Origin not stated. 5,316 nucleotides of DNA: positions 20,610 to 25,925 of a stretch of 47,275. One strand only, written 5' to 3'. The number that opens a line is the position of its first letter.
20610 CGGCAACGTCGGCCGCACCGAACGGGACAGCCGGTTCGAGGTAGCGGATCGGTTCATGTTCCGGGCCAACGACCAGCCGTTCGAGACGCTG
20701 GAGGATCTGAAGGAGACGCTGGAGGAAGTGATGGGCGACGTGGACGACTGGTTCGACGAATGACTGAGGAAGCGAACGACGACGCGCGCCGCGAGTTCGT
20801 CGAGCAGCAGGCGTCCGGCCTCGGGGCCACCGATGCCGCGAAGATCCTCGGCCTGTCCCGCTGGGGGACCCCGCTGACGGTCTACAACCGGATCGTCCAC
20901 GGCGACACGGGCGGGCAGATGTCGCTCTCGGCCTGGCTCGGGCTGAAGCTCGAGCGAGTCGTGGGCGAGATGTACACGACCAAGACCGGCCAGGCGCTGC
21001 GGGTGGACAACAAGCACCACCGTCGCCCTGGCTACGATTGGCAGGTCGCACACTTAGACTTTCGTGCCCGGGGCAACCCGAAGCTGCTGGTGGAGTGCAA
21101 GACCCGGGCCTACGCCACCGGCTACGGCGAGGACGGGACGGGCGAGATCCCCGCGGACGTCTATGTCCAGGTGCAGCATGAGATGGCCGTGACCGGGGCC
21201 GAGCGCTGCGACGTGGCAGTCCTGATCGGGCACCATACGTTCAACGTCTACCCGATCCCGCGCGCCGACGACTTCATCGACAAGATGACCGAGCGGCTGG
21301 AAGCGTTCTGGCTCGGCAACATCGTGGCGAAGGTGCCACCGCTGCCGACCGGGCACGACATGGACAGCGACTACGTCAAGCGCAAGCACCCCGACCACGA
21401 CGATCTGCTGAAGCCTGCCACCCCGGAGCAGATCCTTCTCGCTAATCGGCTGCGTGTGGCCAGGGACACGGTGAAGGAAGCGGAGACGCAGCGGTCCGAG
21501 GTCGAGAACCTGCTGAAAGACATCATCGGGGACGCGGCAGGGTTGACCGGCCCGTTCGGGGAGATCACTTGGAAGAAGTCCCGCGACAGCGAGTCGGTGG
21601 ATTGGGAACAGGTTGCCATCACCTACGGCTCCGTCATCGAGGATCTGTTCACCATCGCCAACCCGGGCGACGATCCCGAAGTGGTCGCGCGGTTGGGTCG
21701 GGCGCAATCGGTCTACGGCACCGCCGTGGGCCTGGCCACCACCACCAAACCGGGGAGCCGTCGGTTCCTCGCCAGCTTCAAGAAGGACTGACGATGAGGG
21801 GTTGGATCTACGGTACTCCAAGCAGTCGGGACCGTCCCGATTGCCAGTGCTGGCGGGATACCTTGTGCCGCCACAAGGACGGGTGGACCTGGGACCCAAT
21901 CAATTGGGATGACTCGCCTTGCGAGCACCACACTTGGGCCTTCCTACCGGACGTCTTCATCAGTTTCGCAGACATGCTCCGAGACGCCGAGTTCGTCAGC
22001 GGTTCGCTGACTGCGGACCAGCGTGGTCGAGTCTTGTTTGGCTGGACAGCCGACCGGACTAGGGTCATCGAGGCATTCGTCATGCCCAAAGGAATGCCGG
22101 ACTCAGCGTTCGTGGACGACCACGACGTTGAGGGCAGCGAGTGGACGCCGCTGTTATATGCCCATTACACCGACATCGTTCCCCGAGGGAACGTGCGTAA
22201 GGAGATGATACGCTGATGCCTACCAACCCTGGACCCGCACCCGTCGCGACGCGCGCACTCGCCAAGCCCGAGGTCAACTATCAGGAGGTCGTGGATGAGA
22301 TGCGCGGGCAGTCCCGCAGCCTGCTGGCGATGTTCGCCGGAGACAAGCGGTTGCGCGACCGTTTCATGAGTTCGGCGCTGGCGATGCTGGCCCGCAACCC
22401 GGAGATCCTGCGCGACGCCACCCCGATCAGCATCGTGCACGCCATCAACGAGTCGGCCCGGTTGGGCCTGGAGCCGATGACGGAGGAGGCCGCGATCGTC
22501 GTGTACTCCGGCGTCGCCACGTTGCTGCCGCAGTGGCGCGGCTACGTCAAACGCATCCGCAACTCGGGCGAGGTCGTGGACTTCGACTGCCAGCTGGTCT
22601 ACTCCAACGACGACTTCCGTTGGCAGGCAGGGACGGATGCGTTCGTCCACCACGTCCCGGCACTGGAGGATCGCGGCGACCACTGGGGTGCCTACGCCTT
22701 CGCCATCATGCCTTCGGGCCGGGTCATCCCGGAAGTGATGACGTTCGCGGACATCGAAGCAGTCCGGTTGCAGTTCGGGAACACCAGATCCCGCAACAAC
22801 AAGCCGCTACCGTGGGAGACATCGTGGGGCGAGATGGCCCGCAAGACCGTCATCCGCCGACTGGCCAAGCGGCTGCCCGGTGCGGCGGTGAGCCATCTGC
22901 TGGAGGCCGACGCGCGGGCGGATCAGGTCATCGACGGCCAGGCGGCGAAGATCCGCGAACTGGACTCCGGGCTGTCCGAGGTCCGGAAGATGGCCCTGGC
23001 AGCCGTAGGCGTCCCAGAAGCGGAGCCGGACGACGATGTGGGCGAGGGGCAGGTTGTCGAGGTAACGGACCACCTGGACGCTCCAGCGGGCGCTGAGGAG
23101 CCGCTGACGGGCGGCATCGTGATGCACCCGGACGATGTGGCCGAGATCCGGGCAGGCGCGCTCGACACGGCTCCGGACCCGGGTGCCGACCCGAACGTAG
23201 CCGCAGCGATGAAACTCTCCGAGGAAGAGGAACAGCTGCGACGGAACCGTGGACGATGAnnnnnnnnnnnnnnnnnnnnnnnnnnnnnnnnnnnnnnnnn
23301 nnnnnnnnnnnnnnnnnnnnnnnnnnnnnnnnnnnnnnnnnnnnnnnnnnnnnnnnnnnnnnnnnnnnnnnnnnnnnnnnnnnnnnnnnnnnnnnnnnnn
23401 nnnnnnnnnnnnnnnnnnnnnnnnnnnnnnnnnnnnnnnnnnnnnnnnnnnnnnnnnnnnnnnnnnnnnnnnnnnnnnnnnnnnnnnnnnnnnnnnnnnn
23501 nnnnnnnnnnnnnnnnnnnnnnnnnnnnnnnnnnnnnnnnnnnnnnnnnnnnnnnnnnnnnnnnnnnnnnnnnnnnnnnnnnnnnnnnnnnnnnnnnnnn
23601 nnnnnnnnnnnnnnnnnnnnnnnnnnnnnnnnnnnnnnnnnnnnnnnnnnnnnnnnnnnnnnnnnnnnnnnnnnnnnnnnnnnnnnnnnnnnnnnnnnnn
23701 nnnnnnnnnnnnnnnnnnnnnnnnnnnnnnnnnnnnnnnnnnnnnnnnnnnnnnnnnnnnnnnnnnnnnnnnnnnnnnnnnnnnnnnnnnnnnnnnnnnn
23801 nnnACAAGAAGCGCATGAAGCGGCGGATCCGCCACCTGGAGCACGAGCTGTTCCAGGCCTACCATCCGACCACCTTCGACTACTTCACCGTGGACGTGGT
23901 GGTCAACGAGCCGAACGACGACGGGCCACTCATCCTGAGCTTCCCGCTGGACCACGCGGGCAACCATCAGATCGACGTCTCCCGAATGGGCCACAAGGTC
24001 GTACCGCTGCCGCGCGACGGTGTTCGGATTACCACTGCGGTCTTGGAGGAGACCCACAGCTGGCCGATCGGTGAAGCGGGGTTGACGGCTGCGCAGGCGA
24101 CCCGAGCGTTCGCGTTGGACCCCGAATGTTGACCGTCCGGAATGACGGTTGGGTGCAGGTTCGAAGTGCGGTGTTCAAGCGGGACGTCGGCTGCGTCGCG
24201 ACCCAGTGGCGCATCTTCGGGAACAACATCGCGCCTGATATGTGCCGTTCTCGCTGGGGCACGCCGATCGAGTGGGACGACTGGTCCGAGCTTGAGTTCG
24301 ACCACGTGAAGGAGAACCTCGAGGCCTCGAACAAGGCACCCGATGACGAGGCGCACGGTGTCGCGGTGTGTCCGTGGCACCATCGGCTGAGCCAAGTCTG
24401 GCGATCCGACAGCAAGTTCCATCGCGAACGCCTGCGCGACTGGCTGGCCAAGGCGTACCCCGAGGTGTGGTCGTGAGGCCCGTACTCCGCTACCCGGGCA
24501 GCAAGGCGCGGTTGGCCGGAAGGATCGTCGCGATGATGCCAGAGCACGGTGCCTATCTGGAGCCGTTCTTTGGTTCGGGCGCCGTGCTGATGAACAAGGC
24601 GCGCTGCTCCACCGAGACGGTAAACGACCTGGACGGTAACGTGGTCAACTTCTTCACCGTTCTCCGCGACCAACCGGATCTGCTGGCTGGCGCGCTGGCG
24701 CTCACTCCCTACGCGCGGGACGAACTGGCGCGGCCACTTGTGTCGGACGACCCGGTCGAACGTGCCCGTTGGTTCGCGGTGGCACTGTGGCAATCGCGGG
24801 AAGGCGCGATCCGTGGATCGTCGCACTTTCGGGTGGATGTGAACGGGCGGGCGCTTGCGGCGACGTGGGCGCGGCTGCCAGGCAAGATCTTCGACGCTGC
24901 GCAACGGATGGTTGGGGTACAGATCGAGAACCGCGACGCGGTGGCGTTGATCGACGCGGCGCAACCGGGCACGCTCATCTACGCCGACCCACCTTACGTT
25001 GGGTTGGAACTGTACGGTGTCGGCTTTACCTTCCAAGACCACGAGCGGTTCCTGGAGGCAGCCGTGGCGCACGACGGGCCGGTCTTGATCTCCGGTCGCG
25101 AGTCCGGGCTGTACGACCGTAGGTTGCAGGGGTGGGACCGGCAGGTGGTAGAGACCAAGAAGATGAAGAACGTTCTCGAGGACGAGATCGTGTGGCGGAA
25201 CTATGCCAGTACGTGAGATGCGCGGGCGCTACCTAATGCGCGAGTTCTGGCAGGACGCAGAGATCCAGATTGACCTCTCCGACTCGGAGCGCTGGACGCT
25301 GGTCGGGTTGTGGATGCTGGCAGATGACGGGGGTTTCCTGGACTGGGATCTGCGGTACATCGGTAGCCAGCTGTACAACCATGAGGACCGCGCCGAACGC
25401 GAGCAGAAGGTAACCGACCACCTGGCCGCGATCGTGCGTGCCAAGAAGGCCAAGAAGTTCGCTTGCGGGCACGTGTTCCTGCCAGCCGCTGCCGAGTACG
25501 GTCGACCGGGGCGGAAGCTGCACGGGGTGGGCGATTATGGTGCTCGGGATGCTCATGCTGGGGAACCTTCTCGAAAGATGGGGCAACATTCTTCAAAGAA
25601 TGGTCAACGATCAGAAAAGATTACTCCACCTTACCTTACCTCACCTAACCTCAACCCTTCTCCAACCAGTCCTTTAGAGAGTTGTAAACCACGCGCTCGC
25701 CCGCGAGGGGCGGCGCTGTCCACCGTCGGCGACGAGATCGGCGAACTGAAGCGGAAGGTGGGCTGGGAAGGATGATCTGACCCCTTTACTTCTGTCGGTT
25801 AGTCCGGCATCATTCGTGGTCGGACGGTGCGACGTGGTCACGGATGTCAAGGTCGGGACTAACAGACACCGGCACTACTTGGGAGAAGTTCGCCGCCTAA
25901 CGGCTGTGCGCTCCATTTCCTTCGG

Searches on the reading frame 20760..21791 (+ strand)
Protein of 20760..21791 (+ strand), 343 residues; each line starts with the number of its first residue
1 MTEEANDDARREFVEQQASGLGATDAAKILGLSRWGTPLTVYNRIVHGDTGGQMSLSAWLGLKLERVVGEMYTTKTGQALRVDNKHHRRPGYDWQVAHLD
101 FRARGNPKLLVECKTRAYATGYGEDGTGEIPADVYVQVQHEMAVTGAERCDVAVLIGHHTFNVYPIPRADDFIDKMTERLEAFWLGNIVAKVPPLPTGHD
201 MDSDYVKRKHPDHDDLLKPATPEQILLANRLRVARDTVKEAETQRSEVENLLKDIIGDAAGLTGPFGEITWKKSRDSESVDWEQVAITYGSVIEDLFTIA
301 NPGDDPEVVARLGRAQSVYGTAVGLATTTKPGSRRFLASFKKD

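Call 28: search_protein_families(library=pfam, proteins=[window:20760-21791:+], max_evalue=0.001)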
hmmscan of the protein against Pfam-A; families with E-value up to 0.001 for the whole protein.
window:20760-21791:+ (343 aa): 1 family
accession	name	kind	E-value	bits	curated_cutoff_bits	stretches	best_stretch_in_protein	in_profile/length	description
PF09588.16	YqaJ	-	3.8e-16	60.1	22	1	12-148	1-150/150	YqaJ-like viral recombinase domain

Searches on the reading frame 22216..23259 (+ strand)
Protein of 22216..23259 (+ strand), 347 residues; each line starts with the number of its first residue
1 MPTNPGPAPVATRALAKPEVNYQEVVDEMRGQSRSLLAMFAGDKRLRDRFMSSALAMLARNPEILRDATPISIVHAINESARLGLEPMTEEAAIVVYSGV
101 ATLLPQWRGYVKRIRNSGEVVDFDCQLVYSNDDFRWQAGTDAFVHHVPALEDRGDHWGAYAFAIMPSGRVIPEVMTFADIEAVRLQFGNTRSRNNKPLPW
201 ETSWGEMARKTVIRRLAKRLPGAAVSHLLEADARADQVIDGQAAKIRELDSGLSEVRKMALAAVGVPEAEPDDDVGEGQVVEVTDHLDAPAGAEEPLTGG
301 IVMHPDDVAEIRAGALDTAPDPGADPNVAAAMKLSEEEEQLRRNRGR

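Call 28: search_protein_families(library=pfam, proteins=[window:22216-23259:+], max_evalue=0.001)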
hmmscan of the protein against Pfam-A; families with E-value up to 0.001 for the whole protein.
window:22216-23259:+ (347 aa): 1 family
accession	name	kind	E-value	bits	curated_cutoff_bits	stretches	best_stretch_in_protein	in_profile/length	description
PF03837.19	RecT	-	8.1e-32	110.8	24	1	49-226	2-179/198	RecT family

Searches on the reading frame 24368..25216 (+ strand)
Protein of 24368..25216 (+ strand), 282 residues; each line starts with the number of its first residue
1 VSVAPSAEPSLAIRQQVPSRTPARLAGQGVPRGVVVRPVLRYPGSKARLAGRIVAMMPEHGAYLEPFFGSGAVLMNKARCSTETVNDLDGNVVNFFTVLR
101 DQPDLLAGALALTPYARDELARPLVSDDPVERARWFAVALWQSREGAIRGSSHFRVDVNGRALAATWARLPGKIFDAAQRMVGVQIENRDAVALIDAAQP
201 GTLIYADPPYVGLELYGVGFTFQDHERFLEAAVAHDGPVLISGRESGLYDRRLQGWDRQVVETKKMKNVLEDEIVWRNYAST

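Call 3: search_protein_families(library=pfam, proteins=[window:24368-25216:+], max_evalue=0.1)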
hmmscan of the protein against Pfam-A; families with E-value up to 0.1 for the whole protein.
window:24368-25216:+ (282 aa): 1 family
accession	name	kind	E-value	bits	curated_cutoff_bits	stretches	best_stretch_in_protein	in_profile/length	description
PF02086.21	MethyltransfD12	-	4.4e-16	59.8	22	2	42-110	1-73/253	D12 class N6 adenine-specific DNA methyltransferase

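Call 4: search_protein_families(library=phrogs, proteins=[window:24368-25216:+], max_evalue=0.01)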
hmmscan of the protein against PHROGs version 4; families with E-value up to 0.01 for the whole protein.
window:24368-25216:+ (282 aa): 6 families
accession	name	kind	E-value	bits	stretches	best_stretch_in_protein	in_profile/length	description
phrog_56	-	other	7.5e-60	204.9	1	36-280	61-324/647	DNA methyltransferase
phrog_1996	-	other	5.5e-24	85.8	1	151-280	4-142/150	DNA methyltransferase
phrog_13242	-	unknown function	6e-16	59.4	1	37-234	26-220/450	-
phrog_23217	-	unknown function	1.1e-15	58.7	1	36-133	3-103/109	-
phrog_116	-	other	0.00071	19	1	52-215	528-696/779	DNA methyltransferase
phrog_26700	-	unknown function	0.002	17.7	1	37-101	7-71/552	-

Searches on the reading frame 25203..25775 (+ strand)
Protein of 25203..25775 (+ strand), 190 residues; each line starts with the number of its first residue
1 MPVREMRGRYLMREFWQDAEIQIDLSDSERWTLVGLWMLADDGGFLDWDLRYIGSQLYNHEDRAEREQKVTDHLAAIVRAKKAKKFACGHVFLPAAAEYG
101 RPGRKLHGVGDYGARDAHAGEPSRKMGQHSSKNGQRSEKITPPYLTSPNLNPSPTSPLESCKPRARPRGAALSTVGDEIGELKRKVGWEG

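Call 3: search_protein_families(library=pfam, proteins=[window:25203-25775:+], max_evalue=0.1)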
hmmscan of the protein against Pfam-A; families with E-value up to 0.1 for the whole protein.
window:25203-25775:+ (190 aa): 0 families

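Call 4: search_protein_families(library=phrogs, proteins=[window:25203-25775:+], max_evalue=0.01)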
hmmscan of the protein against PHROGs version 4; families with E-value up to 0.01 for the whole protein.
window:25203-25775:+ (190 aa): 3 families
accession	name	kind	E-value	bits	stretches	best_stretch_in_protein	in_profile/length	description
phrog_16167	-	DNA, RNA and nucleotide metabolism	1.1e-05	26.3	1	6-64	2-58/315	replication initiation protein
phrog_1408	-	DNA, RNA and nucleotide metabolism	0.00025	21.6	1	6-77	2-72/302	replication initiation protein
phrog_2149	-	DNA, RNA and nucleotide metabolism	0.00052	20.9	1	12-81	7-78/289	replication initiation protein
